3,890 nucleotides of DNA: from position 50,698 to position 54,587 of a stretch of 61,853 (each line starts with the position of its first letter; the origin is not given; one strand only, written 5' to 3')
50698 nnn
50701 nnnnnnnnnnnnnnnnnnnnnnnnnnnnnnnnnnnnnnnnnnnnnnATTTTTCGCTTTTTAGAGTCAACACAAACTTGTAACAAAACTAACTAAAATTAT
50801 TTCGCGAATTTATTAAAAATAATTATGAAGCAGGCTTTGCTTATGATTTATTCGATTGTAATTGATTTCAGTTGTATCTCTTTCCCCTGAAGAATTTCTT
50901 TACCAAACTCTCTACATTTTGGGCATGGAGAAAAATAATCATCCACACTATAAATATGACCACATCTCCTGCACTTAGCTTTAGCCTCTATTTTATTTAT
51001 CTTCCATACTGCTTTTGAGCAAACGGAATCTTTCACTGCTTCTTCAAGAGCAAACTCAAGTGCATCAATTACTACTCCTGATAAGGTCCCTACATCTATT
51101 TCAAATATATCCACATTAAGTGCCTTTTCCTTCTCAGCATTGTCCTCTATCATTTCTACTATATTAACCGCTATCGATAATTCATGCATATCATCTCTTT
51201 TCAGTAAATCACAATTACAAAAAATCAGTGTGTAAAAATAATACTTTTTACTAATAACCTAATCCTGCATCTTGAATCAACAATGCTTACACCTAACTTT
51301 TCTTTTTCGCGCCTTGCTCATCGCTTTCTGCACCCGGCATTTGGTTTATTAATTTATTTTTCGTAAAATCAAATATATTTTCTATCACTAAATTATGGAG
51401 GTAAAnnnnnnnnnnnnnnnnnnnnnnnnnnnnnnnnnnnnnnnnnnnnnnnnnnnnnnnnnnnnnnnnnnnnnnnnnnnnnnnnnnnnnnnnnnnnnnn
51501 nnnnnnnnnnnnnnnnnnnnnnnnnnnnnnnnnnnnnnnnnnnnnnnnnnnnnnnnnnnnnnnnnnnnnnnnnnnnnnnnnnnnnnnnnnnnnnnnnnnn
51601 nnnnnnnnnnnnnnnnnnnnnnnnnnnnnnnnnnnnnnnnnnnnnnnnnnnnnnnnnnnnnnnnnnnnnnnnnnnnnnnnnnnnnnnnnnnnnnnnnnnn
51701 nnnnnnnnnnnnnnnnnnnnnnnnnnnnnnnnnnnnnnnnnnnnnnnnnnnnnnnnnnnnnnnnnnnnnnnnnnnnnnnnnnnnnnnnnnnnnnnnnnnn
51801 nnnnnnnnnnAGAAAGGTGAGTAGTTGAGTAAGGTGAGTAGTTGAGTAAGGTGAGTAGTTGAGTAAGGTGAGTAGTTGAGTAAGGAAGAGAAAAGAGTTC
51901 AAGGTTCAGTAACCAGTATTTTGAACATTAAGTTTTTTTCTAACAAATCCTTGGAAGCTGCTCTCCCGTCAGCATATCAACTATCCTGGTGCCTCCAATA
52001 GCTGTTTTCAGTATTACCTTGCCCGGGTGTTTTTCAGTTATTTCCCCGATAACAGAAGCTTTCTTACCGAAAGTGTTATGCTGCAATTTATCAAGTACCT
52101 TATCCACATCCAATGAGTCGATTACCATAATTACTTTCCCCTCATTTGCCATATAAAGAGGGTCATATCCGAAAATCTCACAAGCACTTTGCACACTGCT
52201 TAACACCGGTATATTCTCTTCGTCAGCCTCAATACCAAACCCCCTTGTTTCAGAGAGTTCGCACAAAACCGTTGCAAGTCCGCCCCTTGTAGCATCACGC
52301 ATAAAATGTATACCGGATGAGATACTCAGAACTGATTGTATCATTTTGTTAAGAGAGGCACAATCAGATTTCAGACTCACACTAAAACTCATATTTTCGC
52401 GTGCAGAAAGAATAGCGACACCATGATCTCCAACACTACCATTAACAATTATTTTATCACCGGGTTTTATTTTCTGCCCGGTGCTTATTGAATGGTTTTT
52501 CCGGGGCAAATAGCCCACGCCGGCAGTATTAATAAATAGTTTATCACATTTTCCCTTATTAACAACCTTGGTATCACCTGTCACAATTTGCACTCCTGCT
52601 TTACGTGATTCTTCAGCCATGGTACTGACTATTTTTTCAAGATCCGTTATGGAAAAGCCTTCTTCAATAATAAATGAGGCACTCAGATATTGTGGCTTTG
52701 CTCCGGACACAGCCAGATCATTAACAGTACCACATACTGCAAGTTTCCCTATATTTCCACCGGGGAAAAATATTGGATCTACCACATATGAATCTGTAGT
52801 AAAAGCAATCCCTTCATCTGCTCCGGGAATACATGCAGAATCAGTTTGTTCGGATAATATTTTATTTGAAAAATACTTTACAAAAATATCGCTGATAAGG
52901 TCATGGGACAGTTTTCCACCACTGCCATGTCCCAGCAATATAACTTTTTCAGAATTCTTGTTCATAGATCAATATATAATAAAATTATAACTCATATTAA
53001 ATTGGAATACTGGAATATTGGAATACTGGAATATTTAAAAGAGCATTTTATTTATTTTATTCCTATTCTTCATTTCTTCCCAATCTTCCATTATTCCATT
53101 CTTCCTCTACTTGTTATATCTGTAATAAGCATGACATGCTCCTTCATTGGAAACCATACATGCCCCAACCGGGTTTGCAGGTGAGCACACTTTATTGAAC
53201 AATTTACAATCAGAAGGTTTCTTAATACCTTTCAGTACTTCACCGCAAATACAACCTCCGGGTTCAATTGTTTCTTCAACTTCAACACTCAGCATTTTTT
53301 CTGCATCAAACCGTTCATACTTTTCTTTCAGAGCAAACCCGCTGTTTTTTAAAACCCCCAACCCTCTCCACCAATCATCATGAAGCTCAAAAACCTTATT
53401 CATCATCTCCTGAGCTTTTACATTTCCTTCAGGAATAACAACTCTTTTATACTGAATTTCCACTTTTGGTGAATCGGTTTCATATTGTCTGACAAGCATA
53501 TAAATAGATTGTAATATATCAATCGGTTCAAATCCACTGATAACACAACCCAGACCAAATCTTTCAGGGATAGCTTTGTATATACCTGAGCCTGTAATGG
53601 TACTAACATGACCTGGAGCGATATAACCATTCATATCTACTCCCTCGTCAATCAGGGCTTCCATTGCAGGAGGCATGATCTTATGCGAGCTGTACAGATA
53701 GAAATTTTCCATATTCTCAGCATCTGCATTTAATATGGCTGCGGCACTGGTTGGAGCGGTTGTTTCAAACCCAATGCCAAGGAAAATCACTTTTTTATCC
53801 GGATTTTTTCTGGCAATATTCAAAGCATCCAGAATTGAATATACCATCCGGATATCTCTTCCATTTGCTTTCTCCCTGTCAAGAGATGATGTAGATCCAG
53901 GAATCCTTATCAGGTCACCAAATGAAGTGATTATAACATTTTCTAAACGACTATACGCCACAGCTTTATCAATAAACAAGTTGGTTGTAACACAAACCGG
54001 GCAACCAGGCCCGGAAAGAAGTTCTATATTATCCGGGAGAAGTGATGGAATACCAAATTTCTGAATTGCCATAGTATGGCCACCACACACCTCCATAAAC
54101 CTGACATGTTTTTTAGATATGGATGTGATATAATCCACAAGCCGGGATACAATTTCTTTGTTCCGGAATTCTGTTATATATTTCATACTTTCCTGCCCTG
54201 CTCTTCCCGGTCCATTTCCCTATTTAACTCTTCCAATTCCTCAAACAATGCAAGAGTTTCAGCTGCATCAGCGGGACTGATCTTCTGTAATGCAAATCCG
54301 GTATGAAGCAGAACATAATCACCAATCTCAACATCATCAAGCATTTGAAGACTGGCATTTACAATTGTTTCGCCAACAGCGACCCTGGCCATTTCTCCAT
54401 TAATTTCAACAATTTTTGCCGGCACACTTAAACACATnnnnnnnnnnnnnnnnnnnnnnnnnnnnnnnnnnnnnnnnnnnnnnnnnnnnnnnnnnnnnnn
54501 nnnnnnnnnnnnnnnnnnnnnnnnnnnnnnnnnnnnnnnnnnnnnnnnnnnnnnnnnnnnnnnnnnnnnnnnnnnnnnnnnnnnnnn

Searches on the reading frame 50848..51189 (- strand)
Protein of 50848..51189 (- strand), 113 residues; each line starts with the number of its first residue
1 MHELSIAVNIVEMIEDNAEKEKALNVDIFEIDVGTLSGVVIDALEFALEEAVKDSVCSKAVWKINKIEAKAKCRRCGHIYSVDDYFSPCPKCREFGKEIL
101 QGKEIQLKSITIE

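Call 7: search_protein_families(library=pfam, proteins=[window:50848-51189:-], max_evalue=0.00001)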
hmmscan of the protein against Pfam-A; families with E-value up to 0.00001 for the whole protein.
window:50848-51189:- (113 aa): 1 family
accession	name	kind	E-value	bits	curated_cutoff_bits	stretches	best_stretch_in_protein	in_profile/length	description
PF01155.25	HypA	-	1.3e-28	99.7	28.9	1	1-111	1-111/112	Hydrogenase/urease nickel incorporation, metallochaperone, hypA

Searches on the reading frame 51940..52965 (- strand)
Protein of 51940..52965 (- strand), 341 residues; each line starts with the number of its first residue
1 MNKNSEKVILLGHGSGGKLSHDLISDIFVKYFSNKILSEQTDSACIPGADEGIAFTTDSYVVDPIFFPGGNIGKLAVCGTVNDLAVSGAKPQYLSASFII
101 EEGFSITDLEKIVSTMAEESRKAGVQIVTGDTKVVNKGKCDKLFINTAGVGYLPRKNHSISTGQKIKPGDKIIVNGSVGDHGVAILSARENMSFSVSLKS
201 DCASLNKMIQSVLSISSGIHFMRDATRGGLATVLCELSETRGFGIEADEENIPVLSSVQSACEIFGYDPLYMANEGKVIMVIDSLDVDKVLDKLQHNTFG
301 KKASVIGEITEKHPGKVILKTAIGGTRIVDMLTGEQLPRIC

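Call 7: search_protein_families(library=pfam, proteins=[window:51940-52965:-], max_evalue=0.00001)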
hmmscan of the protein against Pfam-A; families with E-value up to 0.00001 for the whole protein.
window:51940-52965:- (341 aa): 2 families
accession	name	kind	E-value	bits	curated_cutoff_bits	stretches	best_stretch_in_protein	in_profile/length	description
PF02769.27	AIRS_C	-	2.8e-28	99.5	23.1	1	167-319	1-155/156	AIR synthase related protein, C-terminal domain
PF00586.29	AIRS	-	7.4e-23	81.5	24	1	42-152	3-111/112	AIR synthase related protein, N-terminal domain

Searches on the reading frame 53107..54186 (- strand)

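Call 7: search_protein_families(library=pfam, proteins=[window:53107-54186:-], max_evalue=0.00001)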
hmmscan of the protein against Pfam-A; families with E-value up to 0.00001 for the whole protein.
window:53107-54186:- (359 aa): 1 family
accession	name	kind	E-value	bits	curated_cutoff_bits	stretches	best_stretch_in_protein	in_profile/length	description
PF01924.21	HypD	-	2.4e-148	494.4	25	1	13-358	3-351/351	Hydrogenase formation hypA family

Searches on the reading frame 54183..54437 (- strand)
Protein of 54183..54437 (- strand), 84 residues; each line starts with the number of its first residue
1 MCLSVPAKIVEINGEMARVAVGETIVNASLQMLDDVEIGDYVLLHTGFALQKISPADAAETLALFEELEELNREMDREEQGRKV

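Call 87: search_protein_families(library=pfam, proteins=[window:54183-54437:-], max_evalue=0.00001)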
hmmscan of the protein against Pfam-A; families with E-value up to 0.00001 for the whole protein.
window:54183-54437:- (84 aa): 1 family
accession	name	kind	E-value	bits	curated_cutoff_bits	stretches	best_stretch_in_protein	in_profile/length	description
PF01455.23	HupF_HypC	-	4.5e-25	88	28.5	1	1-65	1-65/65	HupF/HypC family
